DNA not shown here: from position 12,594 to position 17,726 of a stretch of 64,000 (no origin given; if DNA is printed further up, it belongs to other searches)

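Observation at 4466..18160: SNF2 helicase / giant N6-methyltransferase / helicase-DUF1998-nuclease operon: DISARM class-1-like but with a Druantia-like fused helicase and no PLD gene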

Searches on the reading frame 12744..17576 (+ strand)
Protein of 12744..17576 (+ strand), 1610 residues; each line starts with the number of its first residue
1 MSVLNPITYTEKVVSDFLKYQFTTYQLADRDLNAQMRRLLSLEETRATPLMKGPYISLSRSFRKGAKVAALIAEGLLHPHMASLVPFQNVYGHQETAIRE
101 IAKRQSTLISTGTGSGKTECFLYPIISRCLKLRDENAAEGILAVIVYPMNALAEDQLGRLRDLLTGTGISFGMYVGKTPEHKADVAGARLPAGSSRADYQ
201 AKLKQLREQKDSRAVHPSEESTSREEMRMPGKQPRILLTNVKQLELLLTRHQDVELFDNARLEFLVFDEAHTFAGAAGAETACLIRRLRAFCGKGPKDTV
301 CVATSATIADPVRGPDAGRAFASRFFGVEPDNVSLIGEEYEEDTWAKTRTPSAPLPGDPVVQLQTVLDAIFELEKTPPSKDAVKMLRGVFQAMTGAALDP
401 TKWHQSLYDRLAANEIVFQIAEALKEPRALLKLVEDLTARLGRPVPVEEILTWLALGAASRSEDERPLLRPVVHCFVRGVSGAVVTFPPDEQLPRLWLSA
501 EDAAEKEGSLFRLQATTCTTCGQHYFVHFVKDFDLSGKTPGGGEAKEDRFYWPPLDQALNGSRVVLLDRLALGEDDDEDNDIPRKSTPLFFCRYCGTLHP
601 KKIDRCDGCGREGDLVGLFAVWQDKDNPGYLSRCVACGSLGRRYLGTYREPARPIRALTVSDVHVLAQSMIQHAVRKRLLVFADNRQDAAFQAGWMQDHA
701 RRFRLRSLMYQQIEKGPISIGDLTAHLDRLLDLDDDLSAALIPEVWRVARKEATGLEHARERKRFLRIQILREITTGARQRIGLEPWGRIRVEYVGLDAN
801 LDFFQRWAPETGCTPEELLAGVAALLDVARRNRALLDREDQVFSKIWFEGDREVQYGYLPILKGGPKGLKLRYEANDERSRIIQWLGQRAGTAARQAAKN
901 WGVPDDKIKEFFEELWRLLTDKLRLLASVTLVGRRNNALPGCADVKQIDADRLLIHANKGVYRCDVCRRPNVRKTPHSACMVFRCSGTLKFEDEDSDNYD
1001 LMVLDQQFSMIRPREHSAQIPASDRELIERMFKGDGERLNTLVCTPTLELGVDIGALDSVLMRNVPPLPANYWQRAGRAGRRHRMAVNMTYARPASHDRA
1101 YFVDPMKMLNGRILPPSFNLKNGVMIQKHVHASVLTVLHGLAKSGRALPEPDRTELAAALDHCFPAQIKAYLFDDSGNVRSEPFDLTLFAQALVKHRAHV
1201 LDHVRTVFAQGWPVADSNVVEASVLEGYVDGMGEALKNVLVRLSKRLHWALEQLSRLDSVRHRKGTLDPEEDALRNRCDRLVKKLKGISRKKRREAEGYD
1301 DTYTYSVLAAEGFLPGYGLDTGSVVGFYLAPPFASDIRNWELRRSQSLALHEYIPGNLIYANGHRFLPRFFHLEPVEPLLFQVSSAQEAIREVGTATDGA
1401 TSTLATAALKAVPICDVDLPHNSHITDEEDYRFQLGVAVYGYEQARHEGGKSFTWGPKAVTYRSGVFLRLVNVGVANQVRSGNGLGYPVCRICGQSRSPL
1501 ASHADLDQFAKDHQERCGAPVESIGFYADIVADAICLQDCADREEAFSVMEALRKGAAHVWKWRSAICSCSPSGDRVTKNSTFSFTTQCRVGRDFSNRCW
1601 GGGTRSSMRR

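Call 3: search_protein_families(library=pfam, proteins=[window:12744-17576:+], max_evalue=0.01)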
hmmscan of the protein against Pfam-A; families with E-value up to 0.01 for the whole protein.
window:12744-17576:+ (1610 aa): 3 families
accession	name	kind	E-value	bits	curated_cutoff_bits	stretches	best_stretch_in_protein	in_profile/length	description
PF00270.35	DEAD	-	1.4e-22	80.6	26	2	93-180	3-85/167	DEAD/DEAH box helicase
PF00271.37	Helicase_C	-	1.1e-10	42.1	23.5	1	1011-1082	40-109/110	Helicase conserved C-terminal domain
PF04851.21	ResIII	-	3.8e-06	27.3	22.5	1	92-276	6-140/164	Type III restriction enzyme, res subunit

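Call 4: search_protein_families(library=padloc, proteins=[window:12744-17576:+], max_evalue=0.001)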
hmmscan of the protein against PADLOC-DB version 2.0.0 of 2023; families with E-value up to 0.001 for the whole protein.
window:12744-17576:+ (1610 aa): 37 families (the best 25 are shown)
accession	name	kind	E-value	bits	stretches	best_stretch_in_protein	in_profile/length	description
PDLC00037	DruE3|DruE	-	1.3e-106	356.1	3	25-484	25-440/2055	SNF2 family N-terminal domain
PDLC00035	DruE3|DruE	-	2.2e-87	292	2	26-485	27-445/1460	SNF2 family N-terminal domain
PDLC00013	DruE1|DruE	-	2.7e-84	282.1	3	1036-1365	1080-1359/1776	SNF2 family N-terminal domain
PDLC00015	DruE2|DruE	-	2.3e-69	232.5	3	901-1136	1020-1269/1887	SNF2 family N-terminal domain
PDLC00036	DruE3|DruE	-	5.8e-68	227.2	2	90-337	93-314/2023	SNF2 family N-terminal domain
PDLC00051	DruE4|DruE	-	5.4e-65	217.8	3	907-1136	981-1223/1829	SNF2 family N-terminal domain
PDLC00014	DruE2|DruE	-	3.3e-62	208.5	3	957-1136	1104-1298/1928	SNF2 family N-terminal domain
PDLC03960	SngC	-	5.2e-32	109.4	2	87-314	22-198/720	-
PDLC02503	BrxHI|BrxHII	-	2.2e-25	87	3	1019-1091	281-351/698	BrxHI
PDLC02896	DpdJ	-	6.7e-25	85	1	87-359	163-455/1487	DpdJ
PDLC02569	DrmA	-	3.3e-17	59.6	2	1023-1114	815-904/1095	DrmA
PDLC02501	BrxHI|BrxHII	-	5.4e-12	42.6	1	1017-1091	279-351/925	BrxHI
PDLC02893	DpdJ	-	1e-11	41.5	1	210-362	325-469/876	DpdJ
PDLC03928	PsyrT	-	3.1e-11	40.3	1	1010-1087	265-340/689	-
PDLC02570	DrmA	-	4.1e-10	36.6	1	1024-1098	569-641/851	DrmA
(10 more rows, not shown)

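Call 50: find_encoding_contigs(protein=window:12744-17576:+, flank=3000, max_places=4)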
Protein window:12744-17576:+ (1610 aa): no gene with exactly this product is on record in the collection.

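Call 52: search_protein_families(library=ncbifam, proteins=[window:12744-17576:+], max_evalue=0.001)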
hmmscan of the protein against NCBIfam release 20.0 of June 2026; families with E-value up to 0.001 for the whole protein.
window:12744-17576:+ (1610 aa): 17 families
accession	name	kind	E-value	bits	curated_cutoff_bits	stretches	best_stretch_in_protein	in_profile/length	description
TIGR03817.1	DECH_helic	hypoth_equivalog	1.7e-32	112.5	874.1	2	88-312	35-208/742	helicase/secretion neighborhood putative DEAH-box helicase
TIGR04121.1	DEXH_lig_assoc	equivalog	5.5e-23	80.6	850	3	91-167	15-89/804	ligase-associated DNA damage response DEXH box helicase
NF041067.1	DpdJ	equivalog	7.2e-18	63.7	800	1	83-339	149-429/1482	protein DpdJ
NF010338.0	PRK13767.1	equivalog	7.2e-17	60.9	849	2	87-309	31-219/877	ATP-dependent helicase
NF007284.0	PRK09751.1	equivalog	2.5e-08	31.6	1496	1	1013-1138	352-477/1538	ATP-dependent helicase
TIGR02621.3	cas3_GSU0051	exception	3.4e-07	29.5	400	0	1011-1085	308-376/854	type I-G CRISPR-associated helicase/endonuclease Cas3g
NF053636.1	DDHlcsCsdAPsy1082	equivalog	1.6e-06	26.9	890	0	94-155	30-89/512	DEAD/DEAH box helicase CsdA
NF053631.1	RNA_helic_CshA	equivalog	5.2e-06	25.6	646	0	1024-1099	275-348/434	degradosome RNA helicase CshA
NF002251.0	PRK01172.1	equivalog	1e-05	24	891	0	971-1065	248-337/674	ATP-dependent DNA helicase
NF053711.1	RNA_heli_RhlE1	exception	1.9e-05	23.6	750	0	76-156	8-90/434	RNA helicase RhlE1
TIGR01389.1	recQ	equivalog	5.5e-05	21.8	640.2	0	87-162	11-75/591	DNA helicase RecQ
NF041063.1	DpdF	equivalog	6.1e-05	21.8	550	0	94-178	145-227/813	protein DpdF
TIGR00614.1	recQ_fam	subfamily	0.00023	20.1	219.8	0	1017-1094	257-332/470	RecQ family ATP-dependent DNA helicase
NF008394.0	PRK11192.1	equivalog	0.00052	19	507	0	94-155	30-90/441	ATP-dependent RNA helicase SrmB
TIGR04095.1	dnd_restrict_1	equivalog_domain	0.00057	19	600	0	89-154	8-68/451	DNA phosphorothioation system restriction enzyme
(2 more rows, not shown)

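Call 73: search_dna_similar(query=window:12744-17423:+, collection=phages, mode=protein, max_rows=10)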
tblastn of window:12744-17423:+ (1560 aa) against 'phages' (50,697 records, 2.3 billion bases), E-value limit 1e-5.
Records with a match: 2; places in all: 2; records where one place covers at least 80% of the query: 0.
Best place of each record, by identity: <60% 2.
By first word of the organism name: Ruminococcus 1; Bacteriophage 1.
By host as written in the record: Ruminococcus sp. 1; - 1.
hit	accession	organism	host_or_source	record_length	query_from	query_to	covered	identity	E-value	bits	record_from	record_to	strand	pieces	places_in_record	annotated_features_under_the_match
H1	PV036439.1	Ruminococcus phage NatCom_28274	Ruminococcus sp.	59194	1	1135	43%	30.9%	1e-32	258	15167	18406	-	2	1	hypothetical protein (x2)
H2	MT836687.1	Bacteriophage sp.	human fecal samples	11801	935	1135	13%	27.0%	2e-8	66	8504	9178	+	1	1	record has no annotation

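Call 74: search_dna_similar(query=window:12744-17423:+, collection=plasmids, mode=protein, max_rows=15)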
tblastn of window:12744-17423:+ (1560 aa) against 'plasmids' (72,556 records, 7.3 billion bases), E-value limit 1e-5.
Records with a match: 158; places in all: 183; records where one place covers at least 80% of the query: 1.
Best place of each record, by identity: <60% 158.
By first word of the organism name: Deinococcus 17; Escherichia 16; Thermus 10; Nostoc 7; Sinorhizobium 6; Planktothrix 5; Roseomonas 5; Streptomyces 4; Mesorhizobium 4; Pseudanabaena 3; and 63 more.
By predicted mobility (MOB-suite, as given by PLSDB): non-mobilizable 90; conjugative 34; mobilizable 34.
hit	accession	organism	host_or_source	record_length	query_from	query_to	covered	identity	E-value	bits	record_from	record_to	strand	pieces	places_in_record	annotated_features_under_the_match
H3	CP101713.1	Synechocystis sp. B12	cell culture,mangrove water from the ...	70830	1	1560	100%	52.5%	0e+0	1567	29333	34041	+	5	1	DEAD/DEAH box helicase | helicase-related protein | hypothetical protein (x2) | DUF1998 domain-containing protein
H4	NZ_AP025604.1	Thermus thermophilus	-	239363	50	1557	78%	28.4%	7e-38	283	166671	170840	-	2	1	DEAD/DEAH box helicase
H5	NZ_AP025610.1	Thermus thermophilus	-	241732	50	1557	78%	28.4%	9e-38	283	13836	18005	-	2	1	DEAD/DEAH box helicase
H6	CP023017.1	Ralstonia solanacearum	Solanum tuberosum,single cell,Potato ...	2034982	1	1363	71%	28.1%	2e-34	224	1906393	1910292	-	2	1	hypothetical protein (x2)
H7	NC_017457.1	Haloquadratum walsbyi C23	-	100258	2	1507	69%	28.4%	1e-37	298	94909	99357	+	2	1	DEAD/DEAH box helicase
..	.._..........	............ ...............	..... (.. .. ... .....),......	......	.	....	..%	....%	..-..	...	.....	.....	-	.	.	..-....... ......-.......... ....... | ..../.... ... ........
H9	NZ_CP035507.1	Haematobacter massiliensis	single cell,human skin swab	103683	4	1365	70%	26.9%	2e-22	207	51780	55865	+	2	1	DEAD/DEAH box helicase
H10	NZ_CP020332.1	Martelella mediterranea DSM 17316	-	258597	4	1365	70%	26.8%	1e-21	205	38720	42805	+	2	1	DEAD/DEAH box helicase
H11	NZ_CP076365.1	Gemmobacter fulvus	cell culture,Anabaena culture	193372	4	1365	70%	26.1%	2e-24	216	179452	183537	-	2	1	DEAD/DEAH box helicase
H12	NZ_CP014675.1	Kozakia baliensis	palm brown sugar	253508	4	1366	68%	26.5%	5e-26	221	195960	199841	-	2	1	DEAD/DEAH box helicase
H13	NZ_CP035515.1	Haematobacter massiliensis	single cell,human skin swab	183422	4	1319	67%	26.5%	1e-23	198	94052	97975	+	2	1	DEAD/DEAH box helicase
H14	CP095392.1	Natribaculum breve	cell culture,saline soil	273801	4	1370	60%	29.1%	3e-36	294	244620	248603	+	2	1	record has no annotation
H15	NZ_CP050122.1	Deinococcus radiodurans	whole organism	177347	3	1366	59%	29.4%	2e-27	234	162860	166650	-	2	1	helicase-related protein | DEAD/DEAH box helicase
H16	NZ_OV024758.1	Deinococcus radiodurans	-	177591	3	1366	59%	29.4%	2e-27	234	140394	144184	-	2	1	helicase-related protein | DEAD/DEAH box helicase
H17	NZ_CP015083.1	Deinococcus radiodurans R1 = ATCC 13939 = DSM 20539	single cell,Irradiated ground pork and ...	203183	3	1366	59%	29.4%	2e-27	234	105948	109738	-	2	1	helicase-related protein | DEAD/DEAH box helicase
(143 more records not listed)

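Call 84: get_annotated_region(hit=H4, flank=10000)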
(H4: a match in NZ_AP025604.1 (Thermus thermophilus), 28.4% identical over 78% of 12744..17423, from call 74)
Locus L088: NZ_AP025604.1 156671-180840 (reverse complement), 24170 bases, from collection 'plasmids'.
description: Thermus thermophilus strain SNM1-7 plasmid pTthSNM1-7b, complete sequence
organism: Thermus thermophilus (NCBI taxid 274)
taxonomy: Bacteria; Deinococcota; Deinococci; Thermales; Thermaceae; Thermus; Thermus thermophilus
host: -; source: -; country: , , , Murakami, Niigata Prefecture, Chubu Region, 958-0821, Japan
typing (MOB-suite, as given by PLSDB): non-mobilizable; replicon rep_cluster_1121
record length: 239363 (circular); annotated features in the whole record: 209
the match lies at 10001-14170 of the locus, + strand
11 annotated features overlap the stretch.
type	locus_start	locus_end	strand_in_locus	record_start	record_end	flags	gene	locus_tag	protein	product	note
CDS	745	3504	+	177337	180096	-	-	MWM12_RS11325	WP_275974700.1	helicase-related protein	-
CDS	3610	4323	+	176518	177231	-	-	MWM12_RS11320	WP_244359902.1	NYN domain-containing protein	-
CDS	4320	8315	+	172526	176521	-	-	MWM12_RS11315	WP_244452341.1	N-6 DNA methylase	GO:0006306 - DNA methylation [Evidence IEA]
CDS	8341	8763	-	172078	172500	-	-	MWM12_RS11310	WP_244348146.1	hypothetical protein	-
CDS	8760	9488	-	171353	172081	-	-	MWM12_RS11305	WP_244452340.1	hypothetical protein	-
CDS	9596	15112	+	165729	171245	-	-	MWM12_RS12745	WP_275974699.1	DEAD/DEAH box helicase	-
CDS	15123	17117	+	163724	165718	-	-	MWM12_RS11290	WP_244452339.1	3'-5' exonuclease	-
CDS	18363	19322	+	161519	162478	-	-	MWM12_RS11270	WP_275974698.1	M23 family metallopeptidase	GO:0006508 - proteolysis [Evidence IEA]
CDS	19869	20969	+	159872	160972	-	-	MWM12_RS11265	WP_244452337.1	transposase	GO:0006313 - DNA transposition [Evidence IEA]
CDS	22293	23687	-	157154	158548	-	csm6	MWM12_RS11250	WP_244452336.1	type III-A CRISPR-associated protein Csm6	-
CDS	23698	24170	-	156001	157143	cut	csm5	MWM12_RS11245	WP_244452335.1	type III-A CRISPR-associated RAMP protein Csm5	GO:0043571 - maintenance of CRISPR repeat elements [Evidence IEA]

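Call 85: get_annotated_region(hit=H3, flank=10000)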
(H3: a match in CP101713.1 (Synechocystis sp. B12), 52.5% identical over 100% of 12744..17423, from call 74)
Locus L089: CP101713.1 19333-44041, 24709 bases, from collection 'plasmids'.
description: Synechocystis sp. B12 plasmid unnamed4, complete sequence
organism: Synechocystis sp. B12 (NCBI taxid 2764086)
taxonomy: Bacteria; Cyanobacteriota; Cyanophyceae; Synechococcales; Merismopediaceae; Synechocystis; Synechocystis sp. B12
host: -; source: cell culture,mangrove water from the port of Santos, Brazil; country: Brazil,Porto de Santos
typing (MOB-suite, as given by PLSDB): non-mobilizable
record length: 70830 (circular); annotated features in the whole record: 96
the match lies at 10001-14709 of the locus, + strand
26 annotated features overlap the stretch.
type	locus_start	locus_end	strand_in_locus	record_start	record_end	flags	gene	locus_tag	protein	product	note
CDS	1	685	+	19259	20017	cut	-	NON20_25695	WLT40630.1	hypothetical protein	-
CDS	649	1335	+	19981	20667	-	-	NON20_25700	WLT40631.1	hypothetical protein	-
CDS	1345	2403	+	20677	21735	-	-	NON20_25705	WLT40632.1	hypothetical protein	-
CDS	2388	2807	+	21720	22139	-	-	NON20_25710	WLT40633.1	hypothetical protein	-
CDS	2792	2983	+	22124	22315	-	-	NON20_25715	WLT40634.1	hypothetical protein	-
CDS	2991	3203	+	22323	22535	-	-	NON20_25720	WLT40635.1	hypothetical protein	-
CDS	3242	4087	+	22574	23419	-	-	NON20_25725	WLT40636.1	hypothetical protein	-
CDS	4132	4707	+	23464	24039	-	-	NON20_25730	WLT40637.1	hypothetical protein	-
CDS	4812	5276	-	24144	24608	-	-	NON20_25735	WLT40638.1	hypothetical protein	-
CDS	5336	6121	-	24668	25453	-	-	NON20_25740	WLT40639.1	IS701 family transposase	-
CDS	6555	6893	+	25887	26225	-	-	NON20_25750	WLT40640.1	hypothetical protein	-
CDS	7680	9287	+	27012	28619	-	-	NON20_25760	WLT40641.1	hypothetical protein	-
CDS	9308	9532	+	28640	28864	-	-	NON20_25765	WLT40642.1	hypothetical protein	-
CDS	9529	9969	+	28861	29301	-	-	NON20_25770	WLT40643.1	PIN domain-containing protein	-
CDS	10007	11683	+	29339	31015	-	-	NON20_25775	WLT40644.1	DEAD/DEAH box helicase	-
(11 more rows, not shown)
